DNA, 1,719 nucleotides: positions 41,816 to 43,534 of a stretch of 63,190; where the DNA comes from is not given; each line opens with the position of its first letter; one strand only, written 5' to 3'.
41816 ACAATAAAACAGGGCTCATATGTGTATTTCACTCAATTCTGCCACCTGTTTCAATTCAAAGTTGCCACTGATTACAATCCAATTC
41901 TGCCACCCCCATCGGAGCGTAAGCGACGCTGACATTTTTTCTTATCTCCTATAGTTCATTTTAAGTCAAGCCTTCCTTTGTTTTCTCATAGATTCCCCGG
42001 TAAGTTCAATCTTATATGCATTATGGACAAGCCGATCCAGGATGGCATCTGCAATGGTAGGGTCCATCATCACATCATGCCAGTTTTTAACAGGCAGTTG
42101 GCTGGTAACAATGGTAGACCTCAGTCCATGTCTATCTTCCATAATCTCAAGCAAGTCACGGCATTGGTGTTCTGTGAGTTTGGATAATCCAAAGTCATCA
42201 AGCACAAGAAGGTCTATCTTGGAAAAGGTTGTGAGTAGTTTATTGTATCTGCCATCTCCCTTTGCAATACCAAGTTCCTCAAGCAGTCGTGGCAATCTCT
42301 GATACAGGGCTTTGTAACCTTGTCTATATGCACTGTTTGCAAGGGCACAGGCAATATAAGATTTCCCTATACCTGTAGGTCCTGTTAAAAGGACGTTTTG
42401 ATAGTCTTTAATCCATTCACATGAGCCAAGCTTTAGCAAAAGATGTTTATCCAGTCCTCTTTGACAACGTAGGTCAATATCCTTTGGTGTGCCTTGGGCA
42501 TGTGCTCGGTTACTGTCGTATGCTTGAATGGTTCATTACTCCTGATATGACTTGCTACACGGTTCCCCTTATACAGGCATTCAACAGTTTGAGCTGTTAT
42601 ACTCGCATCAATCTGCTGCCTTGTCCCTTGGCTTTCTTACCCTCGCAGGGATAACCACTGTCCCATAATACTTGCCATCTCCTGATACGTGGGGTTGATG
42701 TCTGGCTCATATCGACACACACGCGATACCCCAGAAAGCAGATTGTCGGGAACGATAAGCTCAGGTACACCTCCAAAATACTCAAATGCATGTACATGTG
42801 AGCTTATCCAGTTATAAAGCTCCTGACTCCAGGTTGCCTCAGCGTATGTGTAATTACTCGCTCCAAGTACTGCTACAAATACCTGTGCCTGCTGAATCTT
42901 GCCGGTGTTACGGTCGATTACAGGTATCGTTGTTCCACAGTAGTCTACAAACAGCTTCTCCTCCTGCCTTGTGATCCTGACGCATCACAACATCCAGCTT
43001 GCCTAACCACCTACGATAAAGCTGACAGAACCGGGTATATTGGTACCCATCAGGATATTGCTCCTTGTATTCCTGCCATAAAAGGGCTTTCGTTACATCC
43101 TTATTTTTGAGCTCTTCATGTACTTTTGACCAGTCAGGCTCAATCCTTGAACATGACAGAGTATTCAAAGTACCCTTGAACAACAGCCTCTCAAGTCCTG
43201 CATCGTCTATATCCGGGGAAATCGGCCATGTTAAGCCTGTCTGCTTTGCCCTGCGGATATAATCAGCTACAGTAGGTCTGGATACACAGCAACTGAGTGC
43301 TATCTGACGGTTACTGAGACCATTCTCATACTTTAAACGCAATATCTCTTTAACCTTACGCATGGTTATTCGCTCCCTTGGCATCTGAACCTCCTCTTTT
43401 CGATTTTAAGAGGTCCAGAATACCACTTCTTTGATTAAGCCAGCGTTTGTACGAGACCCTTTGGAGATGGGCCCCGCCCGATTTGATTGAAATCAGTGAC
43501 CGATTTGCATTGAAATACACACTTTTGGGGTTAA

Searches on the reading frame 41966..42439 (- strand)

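Call 35: search_protein_families(library=pfam, proteins=[window:41966-42439:-], max_evalue=0.0001)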
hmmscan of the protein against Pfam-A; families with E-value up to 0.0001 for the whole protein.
window:41966-42439:- (157 aa): 2 families
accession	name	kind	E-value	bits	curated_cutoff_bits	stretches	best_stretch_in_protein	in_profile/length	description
PF01695.23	IstB_IS21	-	7.9e-53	179.8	24.1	1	3-156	82-235/238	IstB-like ATP binding protein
PF20720.3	nSTAND3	-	1.3e-05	25.3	27.2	1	9-47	13-51/155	Novel STAND NTPase 3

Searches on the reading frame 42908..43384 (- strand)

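Call 35: search_protein_families(library=pfam, proteins=[window:42908-43384:-], max_evalue=0.0001)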
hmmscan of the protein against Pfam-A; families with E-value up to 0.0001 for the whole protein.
window:42908-43384:- (158 aa): 2 families
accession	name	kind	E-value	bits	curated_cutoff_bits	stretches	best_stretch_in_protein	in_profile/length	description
PF08281.18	Sigma70_r4_2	-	4.4e-06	26.7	25.7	1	10-48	14-52/54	Sigma-70, region 4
PF13384.12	HTH_23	-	2.9e-05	24.2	24.6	1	12-51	8-46/50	Homeodomain-like domain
